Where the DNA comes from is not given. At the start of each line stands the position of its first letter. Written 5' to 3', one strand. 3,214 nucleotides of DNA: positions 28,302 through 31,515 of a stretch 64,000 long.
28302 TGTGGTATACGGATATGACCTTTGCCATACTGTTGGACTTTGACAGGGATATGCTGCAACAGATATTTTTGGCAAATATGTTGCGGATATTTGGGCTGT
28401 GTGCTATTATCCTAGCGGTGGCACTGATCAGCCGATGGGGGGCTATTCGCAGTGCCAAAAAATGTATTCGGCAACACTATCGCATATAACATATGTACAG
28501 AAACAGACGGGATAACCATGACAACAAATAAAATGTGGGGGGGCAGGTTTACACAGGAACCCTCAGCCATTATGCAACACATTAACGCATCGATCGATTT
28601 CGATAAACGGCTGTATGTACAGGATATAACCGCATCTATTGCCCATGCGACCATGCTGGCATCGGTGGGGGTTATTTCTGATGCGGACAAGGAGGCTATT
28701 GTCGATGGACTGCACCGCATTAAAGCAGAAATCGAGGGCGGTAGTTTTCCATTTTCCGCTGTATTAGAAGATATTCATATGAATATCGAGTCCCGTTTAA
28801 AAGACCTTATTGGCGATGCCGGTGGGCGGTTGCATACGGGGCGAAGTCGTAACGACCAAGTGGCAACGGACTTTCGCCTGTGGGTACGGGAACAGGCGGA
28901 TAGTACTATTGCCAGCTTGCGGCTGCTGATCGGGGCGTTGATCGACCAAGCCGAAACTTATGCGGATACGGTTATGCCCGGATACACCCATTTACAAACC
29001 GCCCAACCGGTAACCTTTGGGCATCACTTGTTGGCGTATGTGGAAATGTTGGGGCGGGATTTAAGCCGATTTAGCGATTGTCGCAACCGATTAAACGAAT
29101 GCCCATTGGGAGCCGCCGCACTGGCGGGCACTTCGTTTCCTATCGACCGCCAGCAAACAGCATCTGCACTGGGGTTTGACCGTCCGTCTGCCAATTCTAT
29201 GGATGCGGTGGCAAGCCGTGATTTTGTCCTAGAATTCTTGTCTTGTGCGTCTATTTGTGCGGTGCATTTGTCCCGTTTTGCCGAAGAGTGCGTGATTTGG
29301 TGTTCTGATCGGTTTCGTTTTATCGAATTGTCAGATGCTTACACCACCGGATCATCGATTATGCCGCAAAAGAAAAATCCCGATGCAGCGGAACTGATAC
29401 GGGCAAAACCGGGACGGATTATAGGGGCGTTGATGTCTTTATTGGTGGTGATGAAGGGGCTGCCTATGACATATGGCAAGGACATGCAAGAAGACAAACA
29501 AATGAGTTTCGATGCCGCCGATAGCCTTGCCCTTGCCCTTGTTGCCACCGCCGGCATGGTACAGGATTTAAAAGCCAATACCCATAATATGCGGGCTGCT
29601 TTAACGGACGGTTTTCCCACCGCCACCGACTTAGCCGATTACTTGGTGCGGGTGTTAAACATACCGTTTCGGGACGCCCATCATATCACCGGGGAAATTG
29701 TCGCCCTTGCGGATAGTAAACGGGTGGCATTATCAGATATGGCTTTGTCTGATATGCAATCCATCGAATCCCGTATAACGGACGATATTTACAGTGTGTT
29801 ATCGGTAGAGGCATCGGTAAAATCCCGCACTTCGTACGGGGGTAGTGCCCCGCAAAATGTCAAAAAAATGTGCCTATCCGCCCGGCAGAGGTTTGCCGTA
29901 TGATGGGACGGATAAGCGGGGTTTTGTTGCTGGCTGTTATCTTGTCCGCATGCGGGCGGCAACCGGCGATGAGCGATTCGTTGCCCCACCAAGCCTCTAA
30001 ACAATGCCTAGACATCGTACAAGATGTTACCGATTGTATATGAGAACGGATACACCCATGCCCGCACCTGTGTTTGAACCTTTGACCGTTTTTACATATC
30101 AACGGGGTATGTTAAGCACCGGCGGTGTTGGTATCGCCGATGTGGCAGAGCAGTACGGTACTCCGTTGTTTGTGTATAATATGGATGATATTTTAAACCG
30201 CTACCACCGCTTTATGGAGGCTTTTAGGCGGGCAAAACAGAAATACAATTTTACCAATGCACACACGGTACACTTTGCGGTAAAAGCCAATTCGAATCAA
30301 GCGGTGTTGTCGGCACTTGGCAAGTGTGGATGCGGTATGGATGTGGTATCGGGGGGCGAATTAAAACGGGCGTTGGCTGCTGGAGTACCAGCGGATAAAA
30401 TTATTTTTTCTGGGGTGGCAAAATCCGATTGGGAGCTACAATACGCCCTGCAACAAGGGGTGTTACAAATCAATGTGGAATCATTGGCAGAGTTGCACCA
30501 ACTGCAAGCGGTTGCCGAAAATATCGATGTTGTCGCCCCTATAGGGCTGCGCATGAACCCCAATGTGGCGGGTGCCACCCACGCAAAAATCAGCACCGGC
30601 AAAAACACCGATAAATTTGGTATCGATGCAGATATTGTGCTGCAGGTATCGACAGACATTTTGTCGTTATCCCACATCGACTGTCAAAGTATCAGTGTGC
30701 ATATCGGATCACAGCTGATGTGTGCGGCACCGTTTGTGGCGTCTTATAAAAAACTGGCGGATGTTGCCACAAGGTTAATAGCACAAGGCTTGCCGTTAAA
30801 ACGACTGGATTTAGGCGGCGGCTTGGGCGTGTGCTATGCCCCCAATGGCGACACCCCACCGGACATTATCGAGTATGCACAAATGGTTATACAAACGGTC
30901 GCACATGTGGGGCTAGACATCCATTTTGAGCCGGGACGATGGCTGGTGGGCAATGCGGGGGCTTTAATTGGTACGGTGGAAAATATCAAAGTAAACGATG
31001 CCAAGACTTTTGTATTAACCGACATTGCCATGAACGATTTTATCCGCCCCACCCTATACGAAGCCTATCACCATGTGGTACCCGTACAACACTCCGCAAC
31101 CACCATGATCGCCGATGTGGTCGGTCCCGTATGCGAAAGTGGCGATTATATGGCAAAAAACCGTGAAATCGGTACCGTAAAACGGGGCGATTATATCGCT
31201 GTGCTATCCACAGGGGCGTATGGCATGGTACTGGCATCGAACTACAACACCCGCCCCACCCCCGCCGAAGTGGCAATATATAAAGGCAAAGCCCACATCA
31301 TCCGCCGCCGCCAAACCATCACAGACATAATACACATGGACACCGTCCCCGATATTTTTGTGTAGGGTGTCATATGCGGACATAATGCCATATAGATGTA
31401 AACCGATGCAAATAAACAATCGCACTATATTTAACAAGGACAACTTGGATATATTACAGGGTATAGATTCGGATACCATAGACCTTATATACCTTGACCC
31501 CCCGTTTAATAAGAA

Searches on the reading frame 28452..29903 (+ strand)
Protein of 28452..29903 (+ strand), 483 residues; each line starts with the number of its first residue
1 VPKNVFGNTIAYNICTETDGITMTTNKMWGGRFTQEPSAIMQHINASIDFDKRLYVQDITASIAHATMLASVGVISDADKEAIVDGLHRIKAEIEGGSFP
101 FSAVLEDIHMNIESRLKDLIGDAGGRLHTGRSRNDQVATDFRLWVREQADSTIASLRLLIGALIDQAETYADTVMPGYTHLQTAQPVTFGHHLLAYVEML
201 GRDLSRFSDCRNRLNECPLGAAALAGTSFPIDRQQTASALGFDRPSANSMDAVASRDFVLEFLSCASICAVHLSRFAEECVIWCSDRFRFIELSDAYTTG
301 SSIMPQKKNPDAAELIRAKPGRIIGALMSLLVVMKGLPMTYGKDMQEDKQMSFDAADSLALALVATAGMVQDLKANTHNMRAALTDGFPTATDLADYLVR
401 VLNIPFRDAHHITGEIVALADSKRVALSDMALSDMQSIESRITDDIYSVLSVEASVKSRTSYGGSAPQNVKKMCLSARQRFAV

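Call 7: search_protein_families(library=pfam, proteins=[window:28452-29903:+])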
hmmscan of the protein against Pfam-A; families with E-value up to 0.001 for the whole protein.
window:28452-29903:+ (483 aa): 2 families
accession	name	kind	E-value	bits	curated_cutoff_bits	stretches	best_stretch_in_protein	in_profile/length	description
PF00206.25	Lyase_1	-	8.6e-80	268.9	27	1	31-325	1-312/312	Lyase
PF14698.11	ASL_C2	-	1.2e-25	90.2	27.3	1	388-457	1-69/69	Argininosuccinate lyase C-terminal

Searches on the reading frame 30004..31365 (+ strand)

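Call 7: search_protein_families(library=pfam, proteins=[window:30004-31365:+])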
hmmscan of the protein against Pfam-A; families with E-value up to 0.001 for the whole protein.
window:30004-31365:+ (453 aa): 2 families
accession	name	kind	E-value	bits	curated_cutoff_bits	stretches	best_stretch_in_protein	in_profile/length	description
PF02784.22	Orn_Arg_deC_N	-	3.2e-54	184.3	23.4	1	70-315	4-246/247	Pyridoxal-dependent decarboxylase, pyridoxal binding domain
PF00278.28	Orn_DAP_Arg_deC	-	5.9e-23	81.4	23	1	172-404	5-95/95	Pyridoxal-dependent decarboxylase, C-terminal sheet domain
